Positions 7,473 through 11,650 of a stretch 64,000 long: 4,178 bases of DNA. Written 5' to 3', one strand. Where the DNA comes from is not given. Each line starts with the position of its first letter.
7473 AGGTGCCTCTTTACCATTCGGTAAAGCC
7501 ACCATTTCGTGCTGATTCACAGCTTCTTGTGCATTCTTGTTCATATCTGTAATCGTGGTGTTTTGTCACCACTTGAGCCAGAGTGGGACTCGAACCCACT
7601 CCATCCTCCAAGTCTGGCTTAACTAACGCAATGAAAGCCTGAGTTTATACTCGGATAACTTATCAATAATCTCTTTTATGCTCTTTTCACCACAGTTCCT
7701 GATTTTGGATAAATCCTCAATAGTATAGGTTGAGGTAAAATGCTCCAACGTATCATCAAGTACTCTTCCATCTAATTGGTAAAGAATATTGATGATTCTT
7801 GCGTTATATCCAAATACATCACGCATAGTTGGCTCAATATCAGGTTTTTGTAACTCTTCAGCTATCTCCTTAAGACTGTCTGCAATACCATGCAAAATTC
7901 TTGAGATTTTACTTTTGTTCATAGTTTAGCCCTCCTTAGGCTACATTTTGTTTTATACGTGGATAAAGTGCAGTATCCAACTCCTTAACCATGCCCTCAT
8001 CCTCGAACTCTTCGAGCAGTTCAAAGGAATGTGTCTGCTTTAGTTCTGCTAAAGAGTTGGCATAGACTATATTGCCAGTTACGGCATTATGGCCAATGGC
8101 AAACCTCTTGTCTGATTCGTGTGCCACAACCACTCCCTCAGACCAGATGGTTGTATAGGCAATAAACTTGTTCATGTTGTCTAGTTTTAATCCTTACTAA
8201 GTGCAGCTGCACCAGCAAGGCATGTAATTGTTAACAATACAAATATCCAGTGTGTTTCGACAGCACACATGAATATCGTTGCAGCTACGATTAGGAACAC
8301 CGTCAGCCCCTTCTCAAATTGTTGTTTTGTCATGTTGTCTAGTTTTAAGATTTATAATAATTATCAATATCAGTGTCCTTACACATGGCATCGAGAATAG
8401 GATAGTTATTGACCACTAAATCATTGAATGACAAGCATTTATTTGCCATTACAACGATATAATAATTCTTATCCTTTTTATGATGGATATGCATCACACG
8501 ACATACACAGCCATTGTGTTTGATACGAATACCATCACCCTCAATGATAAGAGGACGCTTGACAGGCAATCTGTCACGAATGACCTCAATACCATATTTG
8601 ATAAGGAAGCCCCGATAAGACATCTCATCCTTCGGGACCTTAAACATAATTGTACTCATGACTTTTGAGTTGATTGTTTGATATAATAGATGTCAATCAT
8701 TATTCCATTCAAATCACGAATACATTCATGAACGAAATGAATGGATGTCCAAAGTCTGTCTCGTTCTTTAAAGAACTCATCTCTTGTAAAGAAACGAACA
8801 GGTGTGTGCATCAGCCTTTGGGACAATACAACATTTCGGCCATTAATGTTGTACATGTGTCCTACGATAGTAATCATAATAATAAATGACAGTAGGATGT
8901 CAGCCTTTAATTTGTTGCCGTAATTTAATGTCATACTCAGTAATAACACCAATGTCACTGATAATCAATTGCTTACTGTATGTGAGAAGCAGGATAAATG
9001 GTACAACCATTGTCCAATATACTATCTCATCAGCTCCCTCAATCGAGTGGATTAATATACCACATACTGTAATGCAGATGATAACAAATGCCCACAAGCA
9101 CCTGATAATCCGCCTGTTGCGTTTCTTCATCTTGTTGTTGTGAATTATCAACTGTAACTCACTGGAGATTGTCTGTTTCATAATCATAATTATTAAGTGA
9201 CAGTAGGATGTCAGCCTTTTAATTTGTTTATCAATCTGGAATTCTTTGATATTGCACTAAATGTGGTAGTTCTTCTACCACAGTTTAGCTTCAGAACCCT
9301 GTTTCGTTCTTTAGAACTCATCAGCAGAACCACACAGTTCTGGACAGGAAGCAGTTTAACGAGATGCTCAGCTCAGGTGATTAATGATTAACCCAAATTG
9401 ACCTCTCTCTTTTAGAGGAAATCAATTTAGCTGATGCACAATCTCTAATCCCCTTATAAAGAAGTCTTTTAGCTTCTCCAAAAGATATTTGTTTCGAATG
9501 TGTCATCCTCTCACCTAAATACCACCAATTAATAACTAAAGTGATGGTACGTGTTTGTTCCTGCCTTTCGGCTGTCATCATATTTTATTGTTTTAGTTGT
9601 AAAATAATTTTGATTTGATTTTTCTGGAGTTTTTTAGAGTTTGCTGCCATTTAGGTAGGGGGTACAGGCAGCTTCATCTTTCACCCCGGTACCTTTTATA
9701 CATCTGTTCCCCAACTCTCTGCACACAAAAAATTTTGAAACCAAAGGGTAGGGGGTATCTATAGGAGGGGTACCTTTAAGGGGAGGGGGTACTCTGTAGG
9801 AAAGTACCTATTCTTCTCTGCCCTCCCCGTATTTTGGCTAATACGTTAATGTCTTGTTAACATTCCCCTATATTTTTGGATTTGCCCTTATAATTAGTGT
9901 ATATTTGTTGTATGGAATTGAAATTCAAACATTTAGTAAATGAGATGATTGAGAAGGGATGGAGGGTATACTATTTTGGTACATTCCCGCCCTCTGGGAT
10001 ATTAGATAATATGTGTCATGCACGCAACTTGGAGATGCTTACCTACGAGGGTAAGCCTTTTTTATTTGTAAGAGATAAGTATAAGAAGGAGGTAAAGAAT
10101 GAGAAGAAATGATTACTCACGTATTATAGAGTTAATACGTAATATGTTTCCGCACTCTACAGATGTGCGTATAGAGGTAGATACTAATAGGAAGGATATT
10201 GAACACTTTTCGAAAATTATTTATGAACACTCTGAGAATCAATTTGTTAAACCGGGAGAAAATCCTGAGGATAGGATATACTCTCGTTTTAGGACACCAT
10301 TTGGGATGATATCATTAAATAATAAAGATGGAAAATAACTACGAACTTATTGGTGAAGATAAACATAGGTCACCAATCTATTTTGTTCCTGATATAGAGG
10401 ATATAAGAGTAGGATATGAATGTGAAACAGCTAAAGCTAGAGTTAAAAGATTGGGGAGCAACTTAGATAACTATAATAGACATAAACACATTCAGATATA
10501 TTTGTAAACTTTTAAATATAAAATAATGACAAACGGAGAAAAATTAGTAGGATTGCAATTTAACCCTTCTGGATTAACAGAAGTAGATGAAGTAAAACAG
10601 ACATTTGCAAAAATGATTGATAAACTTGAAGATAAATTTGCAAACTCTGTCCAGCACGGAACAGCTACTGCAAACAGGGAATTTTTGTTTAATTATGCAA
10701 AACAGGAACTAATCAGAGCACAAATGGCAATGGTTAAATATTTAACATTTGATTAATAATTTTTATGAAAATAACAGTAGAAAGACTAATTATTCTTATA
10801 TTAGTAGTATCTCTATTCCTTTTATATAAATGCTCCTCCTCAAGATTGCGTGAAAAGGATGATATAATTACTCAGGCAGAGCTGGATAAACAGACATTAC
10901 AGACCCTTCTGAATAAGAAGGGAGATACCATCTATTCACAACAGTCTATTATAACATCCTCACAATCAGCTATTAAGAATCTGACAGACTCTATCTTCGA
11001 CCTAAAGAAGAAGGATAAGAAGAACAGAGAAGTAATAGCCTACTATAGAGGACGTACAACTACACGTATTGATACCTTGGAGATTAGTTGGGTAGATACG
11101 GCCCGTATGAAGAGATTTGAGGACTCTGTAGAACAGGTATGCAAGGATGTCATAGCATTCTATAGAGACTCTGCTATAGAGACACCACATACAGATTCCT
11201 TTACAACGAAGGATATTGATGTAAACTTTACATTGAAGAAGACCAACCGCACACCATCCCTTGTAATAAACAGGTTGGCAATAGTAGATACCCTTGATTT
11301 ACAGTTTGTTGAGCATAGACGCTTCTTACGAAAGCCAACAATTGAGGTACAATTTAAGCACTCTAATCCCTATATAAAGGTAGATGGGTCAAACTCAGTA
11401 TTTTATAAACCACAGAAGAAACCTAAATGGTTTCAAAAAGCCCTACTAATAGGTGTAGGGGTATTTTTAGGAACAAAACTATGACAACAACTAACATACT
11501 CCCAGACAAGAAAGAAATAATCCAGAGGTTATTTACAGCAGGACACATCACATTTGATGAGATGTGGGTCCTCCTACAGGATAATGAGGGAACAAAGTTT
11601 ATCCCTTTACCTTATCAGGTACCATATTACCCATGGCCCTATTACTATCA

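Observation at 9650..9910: GGGGTAC iteron array in the divergent control region between the minus-strand and plus-strand gene blocks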

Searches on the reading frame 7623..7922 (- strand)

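Call 12: search_protein_families(library=phrogs, proteins=[window:7623-7922:-], max_evalue=0.01)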
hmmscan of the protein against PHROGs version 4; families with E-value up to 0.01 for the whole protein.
window:7623-7922:- (99 aa): 0 families

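Call 84: search_protein_families(library=pfam, proteins=[window:7623-7922:-], max_evalue=0.05)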
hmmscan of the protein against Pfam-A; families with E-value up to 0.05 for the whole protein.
window:7623-7922:- (99 aa): 2 families
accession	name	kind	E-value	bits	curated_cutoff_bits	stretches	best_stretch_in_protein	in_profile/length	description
PF03118.21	RNA_pol_A_CTD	-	1.2e-07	31.8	23.8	1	65-91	41-67/67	Bacterial RNA polymerase, alpha chain C terminal domain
PF14716.13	HHH_8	-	0.035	14.9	30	0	63-94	45-73/73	Helix-hairpin-helix domain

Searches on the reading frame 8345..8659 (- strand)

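Call 12: search_protein_families(library=phrogs, proteins=[window:8345-8659:-], max_evalue=0.01)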
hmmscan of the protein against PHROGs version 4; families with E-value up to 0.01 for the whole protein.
window:8345-8659:- (104 aa): 1 family
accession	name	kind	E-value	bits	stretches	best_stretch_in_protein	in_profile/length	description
phrog_33073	-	unknown function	0.0057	17.7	1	41-71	25-54/61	-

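Call 84: search_protein_families(library=pfam, proteins=[window:8345-8659:-], max_evalue=0.05)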
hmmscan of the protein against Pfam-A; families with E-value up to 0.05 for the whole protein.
window:8345-8659:- (104 aa): 1 family
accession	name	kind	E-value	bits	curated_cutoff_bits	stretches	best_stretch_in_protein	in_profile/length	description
PF02190.22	LON_substr_bdg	-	0.0079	16.6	28.7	1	41-91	57-108/200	ATP-dependent protease La (LON) substrate-binding domain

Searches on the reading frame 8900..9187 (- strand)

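Call 12: search_protein_families(library=phrogs, proteins=[window:8900-9187:-], max_evalue=0.01)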
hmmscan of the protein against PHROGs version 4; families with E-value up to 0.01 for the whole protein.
window:8900-9187:- (95 aa): 0 families

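Call 84: search_protein_families(library=pfam, proteins=[window:8900-9187:-], max_evalue=0.05)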
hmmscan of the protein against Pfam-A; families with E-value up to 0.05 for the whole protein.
window:8900-9187:- (95 aa): 2 families
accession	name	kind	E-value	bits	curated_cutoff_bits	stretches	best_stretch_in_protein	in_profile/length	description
PF20966.2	MASE6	-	0.0016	19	27.4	1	18-74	56-110/170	MASE6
PF20794.3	bPH_7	-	0.0026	17.7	25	1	36-92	16-72/135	Bacterial PH domain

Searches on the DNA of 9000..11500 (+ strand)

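Call 4: search_dna_similar(query=window:9000-11500:+, collection=phages, mode=near, max_rows=30)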
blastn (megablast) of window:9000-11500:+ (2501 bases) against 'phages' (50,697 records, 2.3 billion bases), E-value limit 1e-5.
No match.

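Call 14: search_dna_similar(query=window:9400-10400:+, collection=phages, mode=distant, max_rows=20)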
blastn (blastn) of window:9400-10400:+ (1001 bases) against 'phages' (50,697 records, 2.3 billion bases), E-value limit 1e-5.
No match.

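Call 16: search_rna_families(source=window, start=9300, end=10200, threshold=evalue, max_evalue=10)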
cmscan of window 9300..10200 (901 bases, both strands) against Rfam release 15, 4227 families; matches with E-value up to 10: 5.
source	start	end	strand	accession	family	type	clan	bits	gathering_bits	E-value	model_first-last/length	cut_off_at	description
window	9300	9330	-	RF00163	Hammerhead_1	Gene; ribozyme;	CL00010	19.9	34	0.07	1-33/45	3'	Hammerhead ribozyme (type I)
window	9406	9503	-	RF03531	n00280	Gene; sRNA;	-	19.8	65.2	3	1-101/101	no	Clostridioides difficile sRNA included into helicase gene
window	9700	9829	-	RF02413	snoR145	Gene; snRNA; snoRNA; HACA-box;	-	16.2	57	7.3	1-147/147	no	Small nucleolar RNA snoR145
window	9396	9475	-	RF01243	snR33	Gene; snRNA; snoRNA; HACA-box;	CL00027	14.3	45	8.3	1-183/183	no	Small nucleolar RNA snR33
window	10034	10135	-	RF02706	TeloSII_ncR30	Gene; sRNA;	-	12.5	86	3.2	1-226/226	no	TeloSII non coding RNA 30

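Call 63: search_rna_families(source=window, start=9100, end=9500, threshold=evalue, max_evalue=1, show_alignments=2)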
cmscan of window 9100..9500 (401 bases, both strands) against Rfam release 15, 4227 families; matches with E-value up to 1: 2.
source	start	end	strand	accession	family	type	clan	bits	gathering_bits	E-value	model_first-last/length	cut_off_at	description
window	9289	9330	-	RF00163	Hammerhead_1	Gene; ribozyme;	CL00010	20.9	34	0.015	1-45/45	no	Hammerhead ribozyme (type I)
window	9107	9189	-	RF01128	sR43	Gene; snRNA; snoRNA; CD-box;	-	17.2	45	0.051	1-56/56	no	Small nucleolar RNA sR42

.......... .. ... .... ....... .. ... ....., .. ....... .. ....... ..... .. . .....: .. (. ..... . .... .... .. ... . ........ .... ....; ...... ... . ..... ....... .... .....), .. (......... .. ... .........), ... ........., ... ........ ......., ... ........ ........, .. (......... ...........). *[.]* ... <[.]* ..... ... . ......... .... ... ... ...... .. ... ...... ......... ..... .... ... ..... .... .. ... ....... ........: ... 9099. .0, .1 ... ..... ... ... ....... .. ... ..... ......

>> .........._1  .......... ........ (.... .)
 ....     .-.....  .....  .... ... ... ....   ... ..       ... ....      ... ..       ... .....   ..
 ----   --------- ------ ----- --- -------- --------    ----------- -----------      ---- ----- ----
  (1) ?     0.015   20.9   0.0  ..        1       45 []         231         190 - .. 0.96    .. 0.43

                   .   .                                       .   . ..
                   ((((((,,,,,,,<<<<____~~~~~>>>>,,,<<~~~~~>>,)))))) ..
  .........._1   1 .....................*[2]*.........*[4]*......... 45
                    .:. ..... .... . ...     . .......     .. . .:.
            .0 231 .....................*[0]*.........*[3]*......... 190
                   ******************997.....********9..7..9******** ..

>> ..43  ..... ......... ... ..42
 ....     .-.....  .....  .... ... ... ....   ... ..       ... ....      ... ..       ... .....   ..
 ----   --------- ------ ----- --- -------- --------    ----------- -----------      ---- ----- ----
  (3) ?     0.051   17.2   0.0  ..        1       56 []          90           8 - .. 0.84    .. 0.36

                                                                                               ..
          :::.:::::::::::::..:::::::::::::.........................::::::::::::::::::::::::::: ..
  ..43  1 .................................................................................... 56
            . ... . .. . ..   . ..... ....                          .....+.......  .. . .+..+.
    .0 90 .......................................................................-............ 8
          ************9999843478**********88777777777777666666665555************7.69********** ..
